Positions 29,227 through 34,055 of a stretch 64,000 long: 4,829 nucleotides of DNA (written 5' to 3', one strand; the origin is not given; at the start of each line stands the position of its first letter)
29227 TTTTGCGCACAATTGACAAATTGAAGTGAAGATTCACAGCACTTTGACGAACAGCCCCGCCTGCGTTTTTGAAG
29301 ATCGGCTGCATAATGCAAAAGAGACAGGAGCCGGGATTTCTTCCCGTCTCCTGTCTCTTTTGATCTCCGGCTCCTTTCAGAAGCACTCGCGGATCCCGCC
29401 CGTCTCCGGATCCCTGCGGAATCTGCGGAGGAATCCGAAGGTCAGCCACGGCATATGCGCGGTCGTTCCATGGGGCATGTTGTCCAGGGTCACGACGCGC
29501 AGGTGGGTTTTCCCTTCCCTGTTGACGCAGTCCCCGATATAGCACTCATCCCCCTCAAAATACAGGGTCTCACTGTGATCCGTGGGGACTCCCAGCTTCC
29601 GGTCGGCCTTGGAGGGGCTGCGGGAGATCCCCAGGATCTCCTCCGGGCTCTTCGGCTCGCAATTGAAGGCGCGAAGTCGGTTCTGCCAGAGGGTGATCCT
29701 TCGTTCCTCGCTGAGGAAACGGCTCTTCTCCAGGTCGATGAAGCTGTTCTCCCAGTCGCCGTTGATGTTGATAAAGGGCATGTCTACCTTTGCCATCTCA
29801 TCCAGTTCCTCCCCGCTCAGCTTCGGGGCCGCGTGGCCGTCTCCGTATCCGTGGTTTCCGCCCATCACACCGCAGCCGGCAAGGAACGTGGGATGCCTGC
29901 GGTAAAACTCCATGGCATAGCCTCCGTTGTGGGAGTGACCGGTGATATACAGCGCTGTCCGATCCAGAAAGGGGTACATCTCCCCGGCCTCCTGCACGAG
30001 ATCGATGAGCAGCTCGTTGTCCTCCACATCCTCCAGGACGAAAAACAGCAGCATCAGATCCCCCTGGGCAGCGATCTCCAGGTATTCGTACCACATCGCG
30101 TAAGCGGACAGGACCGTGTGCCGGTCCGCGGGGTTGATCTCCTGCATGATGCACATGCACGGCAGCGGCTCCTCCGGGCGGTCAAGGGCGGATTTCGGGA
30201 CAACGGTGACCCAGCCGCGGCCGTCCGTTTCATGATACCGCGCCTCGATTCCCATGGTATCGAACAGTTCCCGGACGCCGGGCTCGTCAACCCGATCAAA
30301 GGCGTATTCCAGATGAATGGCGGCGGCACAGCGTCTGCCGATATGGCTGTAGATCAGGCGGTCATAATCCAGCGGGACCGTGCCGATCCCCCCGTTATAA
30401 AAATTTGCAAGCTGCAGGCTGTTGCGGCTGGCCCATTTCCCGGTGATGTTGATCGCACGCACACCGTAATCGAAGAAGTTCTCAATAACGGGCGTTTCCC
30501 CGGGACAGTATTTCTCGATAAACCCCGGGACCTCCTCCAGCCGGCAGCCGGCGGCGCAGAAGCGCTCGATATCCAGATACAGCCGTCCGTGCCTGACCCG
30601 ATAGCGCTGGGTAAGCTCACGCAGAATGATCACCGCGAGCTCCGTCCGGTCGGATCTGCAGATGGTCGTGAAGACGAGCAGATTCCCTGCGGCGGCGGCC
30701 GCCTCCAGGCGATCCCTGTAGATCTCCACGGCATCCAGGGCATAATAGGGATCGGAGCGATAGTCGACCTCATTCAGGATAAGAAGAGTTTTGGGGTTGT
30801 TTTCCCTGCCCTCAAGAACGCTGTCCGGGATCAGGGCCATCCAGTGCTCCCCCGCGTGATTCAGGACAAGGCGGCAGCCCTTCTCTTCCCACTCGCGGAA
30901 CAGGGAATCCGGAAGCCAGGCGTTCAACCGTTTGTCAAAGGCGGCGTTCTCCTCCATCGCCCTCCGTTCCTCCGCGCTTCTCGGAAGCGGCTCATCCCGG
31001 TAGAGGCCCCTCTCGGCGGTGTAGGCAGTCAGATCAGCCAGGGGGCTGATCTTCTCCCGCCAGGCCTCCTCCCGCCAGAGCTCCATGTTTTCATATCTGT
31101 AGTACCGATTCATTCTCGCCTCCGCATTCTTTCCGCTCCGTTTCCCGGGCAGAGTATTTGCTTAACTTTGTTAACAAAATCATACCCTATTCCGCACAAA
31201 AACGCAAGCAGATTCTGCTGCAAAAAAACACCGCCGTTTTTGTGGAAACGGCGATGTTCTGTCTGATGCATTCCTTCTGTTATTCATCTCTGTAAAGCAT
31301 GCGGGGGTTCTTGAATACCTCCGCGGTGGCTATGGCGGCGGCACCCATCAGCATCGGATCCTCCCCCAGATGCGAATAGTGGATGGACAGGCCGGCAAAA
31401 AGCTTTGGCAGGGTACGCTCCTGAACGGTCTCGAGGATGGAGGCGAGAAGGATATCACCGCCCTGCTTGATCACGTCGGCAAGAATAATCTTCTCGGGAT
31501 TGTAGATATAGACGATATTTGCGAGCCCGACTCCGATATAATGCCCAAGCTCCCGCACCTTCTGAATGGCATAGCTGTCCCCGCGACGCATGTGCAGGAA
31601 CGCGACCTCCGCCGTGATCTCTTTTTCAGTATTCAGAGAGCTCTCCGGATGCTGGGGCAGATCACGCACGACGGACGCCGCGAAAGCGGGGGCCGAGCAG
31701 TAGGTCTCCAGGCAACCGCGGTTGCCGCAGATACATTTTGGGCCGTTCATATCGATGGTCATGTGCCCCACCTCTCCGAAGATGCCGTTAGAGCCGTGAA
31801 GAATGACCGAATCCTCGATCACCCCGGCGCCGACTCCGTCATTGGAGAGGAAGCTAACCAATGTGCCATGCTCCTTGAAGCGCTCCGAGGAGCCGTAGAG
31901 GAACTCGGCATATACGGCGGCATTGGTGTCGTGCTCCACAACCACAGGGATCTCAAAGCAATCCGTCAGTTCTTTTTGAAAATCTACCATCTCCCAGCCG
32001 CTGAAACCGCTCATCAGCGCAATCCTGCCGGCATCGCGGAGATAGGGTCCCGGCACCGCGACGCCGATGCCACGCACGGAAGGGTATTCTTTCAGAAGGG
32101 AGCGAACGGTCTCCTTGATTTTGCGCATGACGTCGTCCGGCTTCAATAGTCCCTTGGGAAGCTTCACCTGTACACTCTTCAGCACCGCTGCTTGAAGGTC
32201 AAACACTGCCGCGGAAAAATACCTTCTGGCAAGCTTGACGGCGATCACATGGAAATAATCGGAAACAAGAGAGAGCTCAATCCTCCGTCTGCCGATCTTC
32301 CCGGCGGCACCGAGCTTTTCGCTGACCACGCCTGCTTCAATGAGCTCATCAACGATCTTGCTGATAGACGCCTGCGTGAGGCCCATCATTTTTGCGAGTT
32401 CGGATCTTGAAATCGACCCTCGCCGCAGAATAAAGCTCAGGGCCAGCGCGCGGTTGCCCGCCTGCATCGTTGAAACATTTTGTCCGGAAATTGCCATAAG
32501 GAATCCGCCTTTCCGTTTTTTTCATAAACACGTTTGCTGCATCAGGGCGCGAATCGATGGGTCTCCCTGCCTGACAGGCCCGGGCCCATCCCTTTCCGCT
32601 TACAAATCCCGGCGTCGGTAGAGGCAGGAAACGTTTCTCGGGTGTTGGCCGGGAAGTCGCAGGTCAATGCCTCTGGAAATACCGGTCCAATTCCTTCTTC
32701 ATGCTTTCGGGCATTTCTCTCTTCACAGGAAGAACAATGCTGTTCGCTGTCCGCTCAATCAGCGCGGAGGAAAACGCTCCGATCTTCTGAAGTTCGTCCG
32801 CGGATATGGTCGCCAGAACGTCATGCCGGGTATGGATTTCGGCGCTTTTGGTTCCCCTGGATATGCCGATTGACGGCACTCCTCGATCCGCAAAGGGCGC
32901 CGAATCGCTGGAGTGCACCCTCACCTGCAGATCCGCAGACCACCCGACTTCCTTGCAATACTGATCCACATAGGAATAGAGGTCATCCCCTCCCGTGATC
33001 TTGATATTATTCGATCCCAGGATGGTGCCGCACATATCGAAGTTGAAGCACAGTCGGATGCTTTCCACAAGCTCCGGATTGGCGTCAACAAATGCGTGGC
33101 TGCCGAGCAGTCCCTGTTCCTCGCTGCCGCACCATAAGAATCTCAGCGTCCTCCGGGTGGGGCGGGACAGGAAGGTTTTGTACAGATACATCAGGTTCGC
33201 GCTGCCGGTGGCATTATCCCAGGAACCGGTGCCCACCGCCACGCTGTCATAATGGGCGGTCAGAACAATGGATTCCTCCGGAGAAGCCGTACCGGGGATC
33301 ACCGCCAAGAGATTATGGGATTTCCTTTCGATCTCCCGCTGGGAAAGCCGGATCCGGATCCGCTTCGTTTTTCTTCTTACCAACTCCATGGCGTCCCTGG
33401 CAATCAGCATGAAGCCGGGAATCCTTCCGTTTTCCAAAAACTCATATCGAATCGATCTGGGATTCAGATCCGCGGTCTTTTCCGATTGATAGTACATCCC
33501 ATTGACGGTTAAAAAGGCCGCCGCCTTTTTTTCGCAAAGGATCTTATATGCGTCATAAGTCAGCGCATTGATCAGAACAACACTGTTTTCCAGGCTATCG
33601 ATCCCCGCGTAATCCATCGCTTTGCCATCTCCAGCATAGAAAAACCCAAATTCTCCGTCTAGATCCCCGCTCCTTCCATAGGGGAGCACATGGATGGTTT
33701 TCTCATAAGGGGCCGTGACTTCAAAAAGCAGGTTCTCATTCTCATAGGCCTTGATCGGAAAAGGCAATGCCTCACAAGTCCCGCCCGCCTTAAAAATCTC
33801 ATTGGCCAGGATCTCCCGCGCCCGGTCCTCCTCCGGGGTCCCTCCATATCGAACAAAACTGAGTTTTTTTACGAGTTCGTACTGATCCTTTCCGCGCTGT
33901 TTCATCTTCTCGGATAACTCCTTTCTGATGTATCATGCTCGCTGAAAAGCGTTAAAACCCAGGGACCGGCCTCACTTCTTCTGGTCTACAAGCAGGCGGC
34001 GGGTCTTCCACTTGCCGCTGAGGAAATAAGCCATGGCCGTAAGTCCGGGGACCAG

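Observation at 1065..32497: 31-kb single-strand hydrolase cluster with its own importer and two ROK regulators: candidate uncharacterised catabolic system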

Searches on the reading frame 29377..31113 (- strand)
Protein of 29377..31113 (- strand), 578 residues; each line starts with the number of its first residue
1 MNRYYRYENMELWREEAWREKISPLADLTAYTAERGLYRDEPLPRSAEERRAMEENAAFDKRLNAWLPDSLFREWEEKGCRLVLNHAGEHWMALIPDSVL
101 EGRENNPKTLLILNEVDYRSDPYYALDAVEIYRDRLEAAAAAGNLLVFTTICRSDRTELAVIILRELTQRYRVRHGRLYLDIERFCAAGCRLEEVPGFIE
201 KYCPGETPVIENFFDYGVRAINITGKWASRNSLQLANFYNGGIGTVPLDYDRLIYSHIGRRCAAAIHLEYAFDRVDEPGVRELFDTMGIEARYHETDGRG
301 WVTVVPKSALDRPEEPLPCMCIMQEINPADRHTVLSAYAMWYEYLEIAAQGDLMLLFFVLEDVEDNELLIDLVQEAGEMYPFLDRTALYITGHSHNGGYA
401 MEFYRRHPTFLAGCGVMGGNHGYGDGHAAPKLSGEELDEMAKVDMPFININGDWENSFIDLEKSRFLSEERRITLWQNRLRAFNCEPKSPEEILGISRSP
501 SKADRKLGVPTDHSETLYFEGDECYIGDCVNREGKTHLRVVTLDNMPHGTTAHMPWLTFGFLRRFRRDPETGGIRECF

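Call 5: search_protein_families(library=pfam, proteins=[window:29377-31113:-], max_evalue=0.01)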
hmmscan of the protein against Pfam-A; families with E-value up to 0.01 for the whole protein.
window:29377-31113:- (578 aa): 0 families
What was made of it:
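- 29377..31113 (-): g22, long two-domain esterase (hydL paralog 4). No Pfam family (call 5).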

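Call 51: search_protein_families(library=ncbifam, proteins=[window:29377-31113:-], max_evalue=0.00001)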
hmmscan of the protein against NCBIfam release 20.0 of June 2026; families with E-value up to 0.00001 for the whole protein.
window:29377-31113:- (578 aa): 0 families

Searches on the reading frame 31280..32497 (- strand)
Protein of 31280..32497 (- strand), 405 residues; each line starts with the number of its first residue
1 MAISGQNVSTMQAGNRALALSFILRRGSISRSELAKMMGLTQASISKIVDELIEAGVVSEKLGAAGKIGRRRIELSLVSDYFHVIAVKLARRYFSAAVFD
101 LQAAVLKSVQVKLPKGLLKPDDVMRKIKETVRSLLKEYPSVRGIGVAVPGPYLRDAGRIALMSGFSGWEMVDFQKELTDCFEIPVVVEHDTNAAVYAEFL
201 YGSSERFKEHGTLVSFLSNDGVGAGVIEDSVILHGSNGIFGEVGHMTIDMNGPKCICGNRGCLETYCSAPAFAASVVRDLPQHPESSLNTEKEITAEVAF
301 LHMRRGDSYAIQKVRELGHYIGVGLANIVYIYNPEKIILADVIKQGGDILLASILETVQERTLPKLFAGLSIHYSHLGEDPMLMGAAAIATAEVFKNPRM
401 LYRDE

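Call 5: search_protein_families(library=pfam, proteins=[window:31280-32497:-], max_evalue=0.01)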
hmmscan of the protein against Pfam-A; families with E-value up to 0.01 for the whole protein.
window:31280-32497:- (405 aa): 5 families
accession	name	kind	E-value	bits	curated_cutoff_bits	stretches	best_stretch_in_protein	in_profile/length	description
PF00480.26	ROK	-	2.3e-50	172.2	22.9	1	85-392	2-293/294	ROK family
PF12802.13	MarR_2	-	2.2e-07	31.4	27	1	16-58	7-50/61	MarR family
PF01047.28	MarR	-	5e-06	26.8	24.6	1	18-59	7-48/59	MarR family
PF13412.12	HTH_24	-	6.6e-06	26.1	21.9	1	20-58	9-47/48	Winged helix-turn-helix DNA-binding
PF13545.12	HTH_Crp_2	-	0.00016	22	27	1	28-60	22-54/70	Crp-like helix-turn-helix domain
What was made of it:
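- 31280..32497 (-): g23, ROK-family regulator with an N-terminal winged helix. PF00480 plus MarR-type HTH (call 5).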

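Call 51: search_protein_families(library=ncbifam, proteins=[window:31280-32497:-], max_evalue=0.00001)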
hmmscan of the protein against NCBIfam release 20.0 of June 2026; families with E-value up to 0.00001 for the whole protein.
window:31280-32497:- (405 aa): 12 families
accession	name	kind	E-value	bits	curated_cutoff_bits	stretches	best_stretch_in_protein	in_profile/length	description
NF047937.1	TransRegNagC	equivalog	7.5e-62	209.8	650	1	7-389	4-383/399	DNA-binding transcriptional regulator NagC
NF049930.1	TransRegMlc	equivalog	2.6e-58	198.3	530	1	20-392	22-392/405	sugar metabolism global transcriptional regulator Mlc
TIGR00744.1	ROK_glcA_fam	subfamily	5.1e-40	137.7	260.35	1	94-396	10-314/318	ROK family glucokinase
NF003461.0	PRK05082.1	subfamily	6.5e-22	78.2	283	1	94-392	13-288/291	N-acetylmannosamine kinase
NF007251.0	PRK09698.1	equivalog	8.2e-20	71.2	253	1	116-393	39-299/304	allose kinase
NF047821.1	NactlManKinNanK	equivalog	2.6e-19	69.9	450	1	86-390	5-286/288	N-acetylmannosamine kinase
NF045551.1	GK_Pyrobac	equivalog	3.9e-17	62.5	500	1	180-391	85-281/294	ATP-dependent glucokinase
NF042998.1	bglucokin_BglK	equivalog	2e-14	53.5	550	1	125-343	38-244/291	beta-glucoside kinase BglK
NF009835.0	PRK13310.1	equivalog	3.6e-14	52.8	380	1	97-341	15-253/303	N-acetylglucosamine kinase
NF007108.0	PRK09557.1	equivalog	3e-12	46.5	443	1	125-342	42-254/303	fructokinase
NF009836.0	PRK13311.1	equivalog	1.1e-08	34.6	551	1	137-274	52-196/256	N-acetyl-D-glucosamine kinase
NF045550.1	FrctkaseScrK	equivalog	8.9e-08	31.9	400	1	166-274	84-192/293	fructokinase ScrK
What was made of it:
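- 31280..32497 (-): NagC/Mlc-like but below cut-off (call 51).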

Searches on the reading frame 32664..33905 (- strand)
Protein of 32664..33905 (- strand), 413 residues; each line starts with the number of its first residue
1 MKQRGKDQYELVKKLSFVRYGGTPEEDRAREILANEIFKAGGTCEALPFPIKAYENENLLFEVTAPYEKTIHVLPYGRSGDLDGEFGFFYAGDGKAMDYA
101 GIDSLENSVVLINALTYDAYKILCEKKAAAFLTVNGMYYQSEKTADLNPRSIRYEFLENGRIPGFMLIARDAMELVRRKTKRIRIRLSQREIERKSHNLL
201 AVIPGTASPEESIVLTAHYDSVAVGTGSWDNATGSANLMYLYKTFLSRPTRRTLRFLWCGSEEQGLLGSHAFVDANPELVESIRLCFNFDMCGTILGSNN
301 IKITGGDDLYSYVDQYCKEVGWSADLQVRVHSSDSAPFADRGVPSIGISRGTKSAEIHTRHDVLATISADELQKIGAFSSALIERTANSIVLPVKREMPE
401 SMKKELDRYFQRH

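Call 5: search_protein_families(library=pfam, proteins=[window:32664-33905:-], max_evalue=0.01)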
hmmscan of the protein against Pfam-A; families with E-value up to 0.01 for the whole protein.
window:32664-33905:- (413 aa): 1 family
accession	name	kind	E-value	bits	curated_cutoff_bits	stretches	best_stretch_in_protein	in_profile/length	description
PF04389.22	Peptidase_M28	-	1.9e-34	119.5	21.3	1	198-381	1-191/193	Peptidase family M28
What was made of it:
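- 32664..33905 (-): g24, M28 metallopeptidase. Membership doubtful. PF04389, 119.5 bits (call 5).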

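Call 51: search_protein_families(library=ncbifam, proteins=[window:32664-33905:-], max_evalue=0.00001)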
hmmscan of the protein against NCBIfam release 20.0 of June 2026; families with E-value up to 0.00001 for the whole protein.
window:32664-33905:- (413 aa): 1 family
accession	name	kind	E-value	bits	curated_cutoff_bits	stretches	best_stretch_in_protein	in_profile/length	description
NF045908.1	AminopepLapALeg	equivalog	5e-06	25.6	600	1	205-293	199-290/396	aminopeptidase LapA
